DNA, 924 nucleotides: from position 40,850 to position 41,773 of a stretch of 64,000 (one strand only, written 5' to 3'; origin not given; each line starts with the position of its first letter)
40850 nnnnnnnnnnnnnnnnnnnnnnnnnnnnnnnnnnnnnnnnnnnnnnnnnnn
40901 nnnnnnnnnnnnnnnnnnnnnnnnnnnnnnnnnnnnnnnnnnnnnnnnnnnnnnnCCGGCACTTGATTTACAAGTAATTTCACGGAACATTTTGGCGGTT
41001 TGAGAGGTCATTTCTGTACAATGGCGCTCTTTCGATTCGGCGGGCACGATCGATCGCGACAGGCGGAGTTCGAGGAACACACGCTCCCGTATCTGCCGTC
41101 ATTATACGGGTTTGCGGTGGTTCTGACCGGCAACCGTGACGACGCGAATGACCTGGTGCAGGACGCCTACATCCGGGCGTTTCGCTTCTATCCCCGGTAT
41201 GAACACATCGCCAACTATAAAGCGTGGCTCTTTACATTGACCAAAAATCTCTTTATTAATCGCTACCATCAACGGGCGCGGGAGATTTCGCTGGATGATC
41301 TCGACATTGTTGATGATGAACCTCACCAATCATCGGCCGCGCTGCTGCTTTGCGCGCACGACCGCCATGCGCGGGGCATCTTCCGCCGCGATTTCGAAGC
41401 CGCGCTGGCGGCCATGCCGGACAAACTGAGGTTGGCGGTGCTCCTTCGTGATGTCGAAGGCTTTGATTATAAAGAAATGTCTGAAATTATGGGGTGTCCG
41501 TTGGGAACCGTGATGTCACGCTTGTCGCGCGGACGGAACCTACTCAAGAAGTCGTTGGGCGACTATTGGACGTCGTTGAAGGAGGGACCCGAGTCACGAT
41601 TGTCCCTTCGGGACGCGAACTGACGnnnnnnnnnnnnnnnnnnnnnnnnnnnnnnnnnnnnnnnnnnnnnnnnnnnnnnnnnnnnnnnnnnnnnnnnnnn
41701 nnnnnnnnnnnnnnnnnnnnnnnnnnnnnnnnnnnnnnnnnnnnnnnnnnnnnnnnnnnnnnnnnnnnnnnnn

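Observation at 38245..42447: Four-gene operon: LolA-like periplasmic protein, Cache/HAMP/GAF sensor without output, ECF sigma, zf-HC2 anti-sigma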

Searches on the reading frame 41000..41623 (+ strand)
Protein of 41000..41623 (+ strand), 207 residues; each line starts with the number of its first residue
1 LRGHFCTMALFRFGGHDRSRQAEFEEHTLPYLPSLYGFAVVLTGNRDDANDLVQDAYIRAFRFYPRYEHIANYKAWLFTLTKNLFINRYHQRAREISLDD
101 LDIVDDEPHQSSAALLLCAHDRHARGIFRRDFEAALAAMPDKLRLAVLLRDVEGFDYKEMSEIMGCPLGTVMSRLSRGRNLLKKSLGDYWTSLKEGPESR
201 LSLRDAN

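Call 3: search_protein_families(library=pfam, proteins=[window:41000-41623:+], max_evalue=0.1)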
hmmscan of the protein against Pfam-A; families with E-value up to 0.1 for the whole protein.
window:41000-41623:+ (207 aa): 5 families
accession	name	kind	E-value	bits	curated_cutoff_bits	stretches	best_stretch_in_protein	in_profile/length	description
PF08281.18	Sigma70_r4_2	-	1.3e-15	57.2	25.7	1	130-180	2-52/54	Sigma-70, region 4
PF04542.20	Sigma70_r2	-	4.3e-13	49.3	24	1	31-94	5-70/71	Sigma-70 region 2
PF04545.22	Sigma70_r4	-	7.9e-07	28.9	24.1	1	135-184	1-50/50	Sigma-70, region 4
PF22233.2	PhyR_sigma-like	-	2.6e-05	24.4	27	1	136-169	1-34/50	Response regulator PhyR, sigma-like domain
PF22029.2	PhyR_sigma2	-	0.0011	19.4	27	1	30-80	3-53/55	Sigma2 domain of PhyR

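Call 4: search_protein_families(library=ncbifam, proteins=[window:41000-41623:+], max_evalue=0.1)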
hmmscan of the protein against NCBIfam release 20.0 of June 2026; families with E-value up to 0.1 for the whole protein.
window:41000-41623:+ (207 aa): 91 families (the best 25 are shown)
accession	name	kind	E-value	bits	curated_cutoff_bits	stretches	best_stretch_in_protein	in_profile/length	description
TIGR02947.1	SigH_actino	hypoth_equivalog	2.2e-42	145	251.55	1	19-190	8-183/193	RNA polymerase sigma-70 factor, TIGR02947 family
NF009169.0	PRK12516.1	equivalog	1.6e-29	102.7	321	1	16-185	4-163/188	RNA polymerase sigma factor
NF007229.0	PRK09647.1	equivalog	3.5e-29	101.7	265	1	34-188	56-204/220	RNA polymerase sigma factor SigE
NF009199.0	PRK12547.1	subfamily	4.5e-29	101.2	219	1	21-186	5-160/184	RNA polymerase sigma factor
NF009185.0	PRK12533.1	equivalog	5.1e-29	101.5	248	1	18-188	25-195/231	RNA polymerase sigma factor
NF009198.0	PRK12546.1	equivalog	1.3e-26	93.5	270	1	26-186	11-161/188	RNA polymerase sigma factor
NF009192.0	PRK12540.1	equivalog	1.2e-25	90.1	307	1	26-184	9-157/182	RNA polymerase sigma factor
NF058625.1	sigma_PG0214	equivalog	3.2e-25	88.8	130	1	21-186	3-161/170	GFO_1088 family ECF-type sigma factor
NF007223.0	PRK09641.1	equivalog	3.3e-25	89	209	1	31-188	27-186/187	RNA polymerase sigma factor SigW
TIGR02939.1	RpoE_Sigma70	equivalog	8.6e-24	84.6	236.15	1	44-186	42-186/190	RNA polymerase sigma factor RpoE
NF009164.0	PRK12511.1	equivalog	1.9e-23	82.9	185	1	29-184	11-157/182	RNA polymerase sigma factor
TIGR02950.1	SigM_subfam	subfamily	1.6e-22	80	147.95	1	25-186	3-158/159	RNA polymerase sigma factor, SigM family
NF007225.0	PRK09643.1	equivalog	1.8e-22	80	190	1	33-190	38-186/204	RNA polymerase sigma factor SigM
TIGR02937.1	sigma70-ECF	superfamily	7.3e-22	77.8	42.9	1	24-186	3-165/165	sigma-70 family RNA polymerase sigma factor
NF008888.0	PRK11922.1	equivalog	8.7e-22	77.9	204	1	34-187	42-197/231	RNA polymerase sigma factor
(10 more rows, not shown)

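Call 32: search_solved_structures(query=window:41021-41623:+, max_evalue=0.00001)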
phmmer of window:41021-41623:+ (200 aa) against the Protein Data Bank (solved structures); distinct sequences matched with E-value up to 0.00001: 18.
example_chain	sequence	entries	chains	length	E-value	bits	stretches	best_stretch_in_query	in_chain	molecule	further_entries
6jcy_F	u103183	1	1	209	2.7e-33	118.6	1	10-181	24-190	ECF RNA polymerase sigma factor SigH,ECF RNA polymerase sigma factor SigE,ECF RNA polymera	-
5zx2_F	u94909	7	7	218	1.3e-31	113.1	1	10-181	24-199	ECF RNA polymerase sigma factor SigH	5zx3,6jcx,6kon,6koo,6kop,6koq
9m9d_F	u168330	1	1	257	5.8e-24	88.2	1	10-179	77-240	ECF RNA polymerase sigma factor SigE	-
9m9e_F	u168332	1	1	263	6.2e-24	88.1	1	10-179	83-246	ECF RNA polymerase sigma factor SigE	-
9m98_F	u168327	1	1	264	6.2e-24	88.1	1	10-179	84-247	ECF RNA polymerase sigma factor SigE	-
5uxx_A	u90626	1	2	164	1.8e-23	86.6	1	16-178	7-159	RNA polymerase sigma factor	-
8z6g_B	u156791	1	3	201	2.2e-17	66.7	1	15-180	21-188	RNA polymerase sigma factor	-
6in7_B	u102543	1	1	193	2.3e-17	66.6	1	15-179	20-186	RNA polymerase sigma-H factor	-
1or7_A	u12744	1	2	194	3.2e-17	66.2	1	40-175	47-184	RNA polymerase sigma-E factor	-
6jbq_F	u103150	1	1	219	3.7e-17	66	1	40-175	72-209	ECF RNA polymerase sigma-E factor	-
5fgm_A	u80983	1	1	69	1.9e-16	63.6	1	124-182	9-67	ECF RNA polymerase sigma factor SigR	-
5wuq_A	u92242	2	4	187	4.6e-15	59.1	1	21-181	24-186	ECF RNA polymerase sigma factor SigW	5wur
1h3l_A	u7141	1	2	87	6.8e-14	55.3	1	12-88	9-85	RNA POLYMERASE SIGMA FACTOR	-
2h27_A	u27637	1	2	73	9.4e-10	41.8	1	128-176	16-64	RNA polymerase Sigma E factor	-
7qh5_A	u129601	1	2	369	9.4e-09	38.5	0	35-90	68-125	RNA polymerase sigma factor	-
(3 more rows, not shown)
